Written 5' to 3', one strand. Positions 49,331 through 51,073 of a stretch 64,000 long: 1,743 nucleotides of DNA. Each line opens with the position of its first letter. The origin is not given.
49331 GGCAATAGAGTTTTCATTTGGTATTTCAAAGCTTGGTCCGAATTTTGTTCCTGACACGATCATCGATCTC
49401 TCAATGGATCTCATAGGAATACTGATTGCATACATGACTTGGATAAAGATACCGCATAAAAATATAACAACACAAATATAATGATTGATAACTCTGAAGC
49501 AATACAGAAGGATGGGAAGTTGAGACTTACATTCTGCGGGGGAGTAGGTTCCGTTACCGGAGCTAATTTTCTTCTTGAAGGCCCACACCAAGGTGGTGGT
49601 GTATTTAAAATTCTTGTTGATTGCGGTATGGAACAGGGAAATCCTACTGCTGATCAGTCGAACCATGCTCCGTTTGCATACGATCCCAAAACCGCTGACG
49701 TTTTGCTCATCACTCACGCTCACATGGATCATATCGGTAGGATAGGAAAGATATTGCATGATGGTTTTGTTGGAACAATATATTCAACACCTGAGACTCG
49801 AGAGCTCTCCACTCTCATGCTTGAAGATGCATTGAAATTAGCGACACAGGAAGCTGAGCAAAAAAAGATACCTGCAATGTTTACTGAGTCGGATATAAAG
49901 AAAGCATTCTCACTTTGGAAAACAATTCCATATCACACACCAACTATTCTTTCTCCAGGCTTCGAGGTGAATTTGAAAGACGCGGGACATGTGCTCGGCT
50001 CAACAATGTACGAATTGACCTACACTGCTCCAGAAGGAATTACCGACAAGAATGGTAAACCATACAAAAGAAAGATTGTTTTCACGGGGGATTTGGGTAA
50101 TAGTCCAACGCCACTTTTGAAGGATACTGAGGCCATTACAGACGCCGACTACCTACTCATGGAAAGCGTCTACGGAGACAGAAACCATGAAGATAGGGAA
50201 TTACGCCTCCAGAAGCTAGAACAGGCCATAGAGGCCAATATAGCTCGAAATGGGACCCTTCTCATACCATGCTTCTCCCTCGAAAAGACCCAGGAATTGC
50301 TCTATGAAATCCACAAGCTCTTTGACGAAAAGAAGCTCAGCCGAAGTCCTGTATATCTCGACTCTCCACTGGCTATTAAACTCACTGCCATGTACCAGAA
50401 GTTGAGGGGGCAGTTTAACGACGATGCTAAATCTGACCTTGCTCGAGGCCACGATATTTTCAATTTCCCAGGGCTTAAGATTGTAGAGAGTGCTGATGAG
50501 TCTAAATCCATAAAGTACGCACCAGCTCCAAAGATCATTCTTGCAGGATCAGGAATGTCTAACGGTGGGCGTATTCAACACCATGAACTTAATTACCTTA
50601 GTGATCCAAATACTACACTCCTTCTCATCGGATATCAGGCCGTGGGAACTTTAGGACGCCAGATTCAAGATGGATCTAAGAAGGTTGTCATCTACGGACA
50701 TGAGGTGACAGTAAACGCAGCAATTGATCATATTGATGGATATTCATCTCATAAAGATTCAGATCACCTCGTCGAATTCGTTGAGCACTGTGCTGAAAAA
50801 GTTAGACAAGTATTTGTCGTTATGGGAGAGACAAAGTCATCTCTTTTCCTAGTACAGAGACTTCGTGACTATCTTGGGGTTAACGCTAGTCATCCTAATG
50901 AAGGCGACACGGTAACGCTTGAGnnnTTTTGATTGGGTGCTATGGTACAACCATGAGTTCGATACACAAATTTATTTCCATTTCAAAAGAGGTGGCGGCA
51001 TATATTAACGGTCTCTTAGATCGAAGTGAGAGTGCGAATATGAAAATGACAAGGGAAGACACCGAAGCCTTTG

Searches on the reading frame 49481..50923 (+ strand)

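Call 32: search_protein_families(library=ncbifam, proteins=[window:49481-50923:+], max_evalue=0.00001)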
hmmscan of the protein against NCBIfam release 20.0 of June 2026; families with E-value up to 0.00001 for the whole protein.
window:49481-50923:+ (481 aa): 3 families
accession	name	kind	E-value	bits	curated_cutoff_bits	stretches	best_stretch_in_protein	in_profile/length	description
NF045584.1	cas14_MBL_CASP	equivalog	4.7e-110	368.7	800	1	14-477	1-437/612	type VII CRISPR-associated protein Cas14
TIGR03675.1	arCOG00543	equivalog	2e-81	274.1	580.2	1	6-480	167-630/631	beta-CASP ribonuclease aCPSF1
TIGR04122.1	Xnuc_lig_assoc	equivalog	2.7e-08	33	325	1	159-284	76-189/326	ligase-associated DNA damage response exonuclease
